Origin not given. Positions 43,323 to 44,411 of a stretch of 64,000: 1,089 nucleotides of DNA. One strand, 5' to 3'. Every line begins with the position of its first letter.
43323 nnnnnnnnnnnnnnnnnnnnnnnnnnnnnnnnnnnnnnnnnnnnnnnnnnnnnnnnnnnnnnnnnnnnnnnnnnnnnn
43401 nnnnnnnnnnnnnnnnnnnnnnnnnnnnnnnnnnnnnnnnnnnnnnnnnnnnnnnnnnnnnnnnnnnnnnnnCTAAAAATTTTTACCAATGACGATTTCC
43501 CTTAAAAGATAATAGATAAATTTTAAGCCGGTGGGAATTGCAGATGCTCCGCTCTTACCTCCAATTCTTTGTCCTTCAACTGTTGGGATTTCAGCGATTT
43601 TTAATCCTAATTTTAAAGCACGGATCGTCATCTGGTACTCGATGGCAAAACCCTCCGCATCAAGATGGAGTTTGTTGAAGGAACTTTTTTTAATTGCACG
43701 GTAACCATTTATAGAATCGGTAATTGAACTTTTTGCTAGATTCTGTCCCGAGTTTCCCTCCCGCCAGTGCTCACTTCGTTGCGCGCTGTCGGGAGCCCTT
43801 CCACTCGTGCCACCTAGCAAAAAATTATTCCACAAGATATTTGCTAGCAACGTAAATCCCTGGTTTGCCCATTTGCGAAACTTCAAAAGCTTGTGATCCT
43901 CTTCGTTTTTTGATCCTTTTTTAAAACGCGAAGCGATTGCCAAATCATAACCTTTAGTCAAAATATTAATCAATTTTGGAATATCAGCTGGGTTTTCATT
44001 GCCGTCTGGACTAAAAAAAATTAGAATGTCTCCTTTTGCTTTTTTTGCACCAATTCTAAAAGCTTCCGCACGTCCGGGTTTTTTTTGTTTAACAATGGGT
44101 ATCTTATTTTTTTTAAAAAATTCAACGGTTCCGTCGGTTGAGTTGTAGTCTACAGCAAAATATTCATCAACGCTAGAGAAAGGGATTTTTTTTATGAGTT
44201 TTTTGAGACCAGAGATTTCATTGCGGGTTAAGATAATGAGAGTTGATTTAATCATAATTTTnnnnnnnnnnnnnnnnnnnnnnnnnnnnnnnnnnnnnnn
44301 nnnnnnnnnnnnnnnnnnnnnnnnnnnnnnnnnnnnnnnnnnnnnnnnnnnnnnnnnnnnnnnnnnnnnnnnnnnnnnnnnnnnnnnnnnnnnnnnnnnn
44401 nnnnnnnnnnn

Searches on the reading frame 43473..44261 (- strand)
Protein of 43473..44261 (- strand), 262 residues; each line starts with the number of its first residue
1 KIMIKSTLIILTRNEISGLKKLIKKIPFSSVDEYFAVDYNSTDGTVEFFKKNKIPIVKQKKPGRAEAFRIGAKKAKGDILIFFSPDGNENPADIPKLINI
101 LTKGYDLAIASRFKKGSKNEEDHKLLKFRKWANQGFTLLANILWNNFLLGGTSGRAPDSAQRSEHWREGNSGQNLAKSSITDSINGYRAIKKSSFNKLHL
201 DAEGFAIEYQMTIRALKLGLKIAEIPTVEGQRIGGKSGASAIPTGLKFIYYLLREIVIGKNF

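Call 22: search_solved_structures(query=window:43473-44261:-, show_alignments=3)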
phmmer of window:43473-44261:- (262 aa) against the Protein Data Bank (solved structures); distinct sequences matched with E-value up to 0.001: 1.
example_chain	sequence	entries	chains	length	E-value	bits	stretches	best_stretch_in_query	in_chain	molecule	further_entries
5mlz_A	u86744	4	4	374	1.4e-12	50.7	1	5-121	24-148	Dolichol monophosphate mannose synthase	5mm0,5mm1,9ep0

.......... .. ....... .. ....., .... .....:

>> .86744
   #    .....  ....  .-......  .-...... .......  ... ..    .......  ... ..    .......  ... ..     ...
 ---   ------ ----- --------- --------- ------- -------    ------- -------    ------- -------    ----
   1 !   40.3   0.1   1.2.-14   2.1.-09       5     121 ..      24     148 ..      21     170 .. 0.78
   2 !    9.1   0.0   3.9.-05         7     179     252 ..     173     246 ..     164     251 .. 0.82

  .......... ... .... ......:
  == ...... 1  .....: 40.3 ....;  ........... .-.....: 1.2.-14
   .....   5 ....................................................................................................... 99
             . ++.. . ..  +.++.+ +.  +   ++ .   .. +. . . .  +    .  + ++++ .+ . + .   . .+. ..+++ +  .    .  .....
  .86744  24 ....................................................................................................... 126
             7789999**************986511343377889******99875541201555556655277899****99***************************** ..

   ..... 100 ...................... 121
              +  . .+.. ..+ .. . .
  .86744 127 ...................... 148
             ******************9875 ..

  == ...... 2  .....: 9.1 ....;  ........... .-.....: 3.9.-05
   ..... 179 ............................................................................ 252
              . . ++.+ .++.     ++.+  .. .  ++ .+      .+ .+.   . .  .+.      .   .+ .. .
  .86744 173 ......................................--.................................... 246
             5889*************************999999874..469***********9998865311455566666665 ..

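Call 23: search_protein_families(library=pfam, proteins=[window:43473-44261:-])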
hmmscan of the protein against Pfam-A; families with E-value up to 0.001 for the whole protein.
window:43473-44261:- (262 aa): 1 family
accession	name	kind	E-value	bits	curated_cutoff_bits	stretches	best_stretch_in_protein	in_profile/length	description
PF00535.33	Glycos_transf_2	-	5.4e-16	59.4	23.3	1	8-144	2-147/168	Glycosyl transferase family 2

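Call 30: find_homologous_proteins(query=window:43473-44261:-, max_evalue=1e-20)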
Query window:43473-44261:- (262 aa): 2028 proteins with E <= 1e-20 among 3162 candidates; the best 120 are listed.
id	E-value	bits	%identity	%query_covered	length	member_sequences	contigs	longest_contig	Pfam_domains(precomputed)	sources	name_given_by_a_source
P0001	1.7e-166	570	100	99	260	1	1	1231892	PF00535.33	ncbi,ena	-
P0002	2.6e-113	395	71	99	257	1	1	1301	PF00535.33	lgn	-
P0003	9.2e-104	364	65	99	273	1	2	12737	PF00535.33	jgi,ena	-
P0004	3.6e-103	362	65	99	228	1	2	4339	PF00535.33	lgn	-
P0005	3.5e-102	359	66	99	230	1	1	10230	PF00535.33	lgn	-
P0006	1.7e-101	357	66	99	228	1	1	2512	PF00535.33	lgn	-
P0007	5.3e-101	355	64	99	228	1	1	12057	PF00535.33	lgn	-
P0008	2.1e-100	353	64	98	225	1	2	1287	PF00535.33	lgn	-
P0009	4.5e-100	352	65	99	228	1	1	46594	PF00535.33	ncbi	-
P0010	9.6e-100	351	65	99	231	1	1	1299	PF00535.33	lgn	-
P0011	1.8e-99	350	64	99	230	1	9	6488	PF00535.33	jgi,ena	-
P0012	2.2e-99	350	66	98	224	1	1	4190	PF00535.33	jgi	-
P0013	2.2e-99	350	63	99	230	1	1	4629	PF00535.33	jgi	jgi:glycosyltransferase involved in cell wall biosynthesis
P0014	3.5e-99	349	63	99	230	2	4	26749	PF00535.33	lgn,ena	-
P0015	1.0e-98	348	65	97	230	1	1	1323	PF00535.33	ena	-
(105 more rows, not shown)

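Call 44: find_encoding_contigs(protein=P0002, flank=1000, max_places=2)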
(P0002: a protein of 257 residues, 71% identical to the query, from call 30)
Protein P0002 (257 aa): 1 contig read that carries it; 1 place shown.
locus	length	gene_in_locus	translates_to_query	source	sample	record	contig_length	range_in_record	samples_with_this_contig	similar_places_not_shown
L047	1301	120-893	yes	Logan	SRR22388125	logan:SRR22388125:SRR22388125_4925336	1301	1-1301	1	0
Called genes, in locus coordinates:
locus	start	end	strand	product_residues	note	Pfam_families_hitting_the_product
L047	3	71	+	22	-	?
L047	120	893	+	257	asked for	PF00535:Glycos_transf_2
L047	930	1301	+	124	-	?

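Call 45: find_encoding_contigs(protein=P0003, flank=3000, max_places=2)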
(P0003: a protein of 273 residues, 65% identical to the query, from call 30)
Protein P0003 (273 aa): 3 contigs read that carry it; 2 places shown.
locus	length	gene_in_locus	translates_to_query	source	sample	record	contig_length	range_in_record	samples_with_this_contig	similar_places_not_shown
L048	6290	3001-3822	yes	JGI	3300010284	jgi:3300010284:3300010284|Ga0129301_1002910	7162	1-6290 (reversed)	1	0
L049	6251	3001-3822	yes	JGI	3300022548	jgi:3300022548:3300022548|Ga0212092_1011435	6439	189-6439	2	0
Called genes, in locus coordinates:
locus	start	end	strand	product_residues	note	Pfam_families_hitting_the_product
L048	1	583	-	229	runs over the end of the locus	-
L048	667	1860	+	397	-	PF00155:Aminotran_1_2 (weak), PF01041:DegT_DnrJ_EryC1, PF01053:Cys_Met_Meta_PP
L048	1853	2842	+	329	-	PF01073:3Beta_HSD, PF01370:Epimerase, PF02719:Polysacc_synt_2, PF04321:RmlD_sub_bind (faint), PF05368:NmrA, PF16363:GDP_Man_Dehyd, PF07993:NAD_binding_4, PF13460:NAD_binding_10, +1 more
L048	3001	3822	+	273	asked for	PF00535:Glycos_transf_2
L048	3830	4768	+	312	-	PF13354:Beta-lactamase2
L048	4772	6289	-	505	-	?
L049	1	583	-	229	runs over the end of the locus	PF13399:LytR_C (faint)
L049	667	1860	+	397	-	PF00155:Aminotran_1_2 (weak), PF01041:DegT_DnrJ_EryC1, PF01053:Cys_Met_Meta_PP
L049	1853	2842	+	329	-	PF01073:3Beta_HSD, PF01370:Epimerase, PF02719:Polysacc_synt_2, PF04321:RmlD_sub_bind (faint), PF05368:NmrA, PF16363:GDP_Man_Dehyd, PF07993:NAD_binding_4, PF13460:NAD_binding_10, +1 more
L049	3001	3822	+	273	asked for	PF00535:Glycos_transf_2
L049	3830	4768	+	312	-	PF13354:Beta-lactamase2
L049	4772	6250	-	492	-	?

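Call 46: find_encoding_contigs(protein=P0001, flank=10000, max_places=2)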
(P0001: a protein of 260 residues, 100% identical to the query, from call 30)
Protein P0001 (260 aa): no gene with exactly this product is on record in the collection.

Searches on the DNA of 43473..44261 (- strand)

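Call 71: search_with_rna_model(model_id=R1, sources=[L053, L047, L048, L049, L050, L051, L052, L054], max_evalue=1)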
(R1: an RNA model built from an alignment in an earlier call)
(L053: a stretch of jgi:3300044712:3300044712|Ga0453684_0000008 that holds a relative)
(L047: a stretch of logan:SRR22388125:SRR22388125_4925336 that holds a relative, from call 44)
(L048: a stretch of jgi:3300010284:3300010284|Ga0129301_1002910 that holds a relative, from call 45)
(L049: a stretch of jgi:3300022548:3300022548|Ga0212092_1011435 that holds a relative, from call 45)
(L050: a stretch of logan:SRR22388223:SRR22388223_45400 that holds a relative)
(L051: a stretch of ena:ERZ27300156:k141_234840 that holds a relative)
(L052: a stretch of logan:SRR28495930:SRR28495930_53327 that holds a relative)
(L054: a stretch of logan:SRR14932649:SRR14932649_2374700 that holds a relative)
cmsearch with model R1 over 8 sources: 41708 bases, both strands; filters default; matches with E-value up to 1: 5.
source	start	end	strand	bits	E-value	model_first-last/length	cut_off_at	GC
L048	2868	2983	-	39.7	4.9e-09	1-112/112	no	0.45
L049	2868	2983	-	39.7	4.9e-09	1-112/112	no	0.45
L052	879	943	+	36.9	3.2e-08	1-112/112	no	0.65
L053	1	94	+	28.5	8.7e-06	35-112/112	5'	0.52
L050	1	48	+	11.8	0.59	42-112/112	5'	0.48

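Call 91: search_dna_similar(query=window:43738-43815:+, collection=plasmids, mode=distant, max_evalue=0.01, max_rows=10)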
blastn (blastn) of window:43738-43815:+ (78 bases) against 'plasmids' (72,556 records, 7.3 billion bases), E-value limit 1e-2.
No match.

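Call 92: search_dna_similar(query=window:43738-43815:+, collection=phages, mode=distant, max_evalue=0.01, max_rows=10)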
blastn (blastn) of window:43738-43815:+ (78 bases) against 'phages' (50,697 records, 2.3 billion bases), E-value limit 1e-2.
No match.
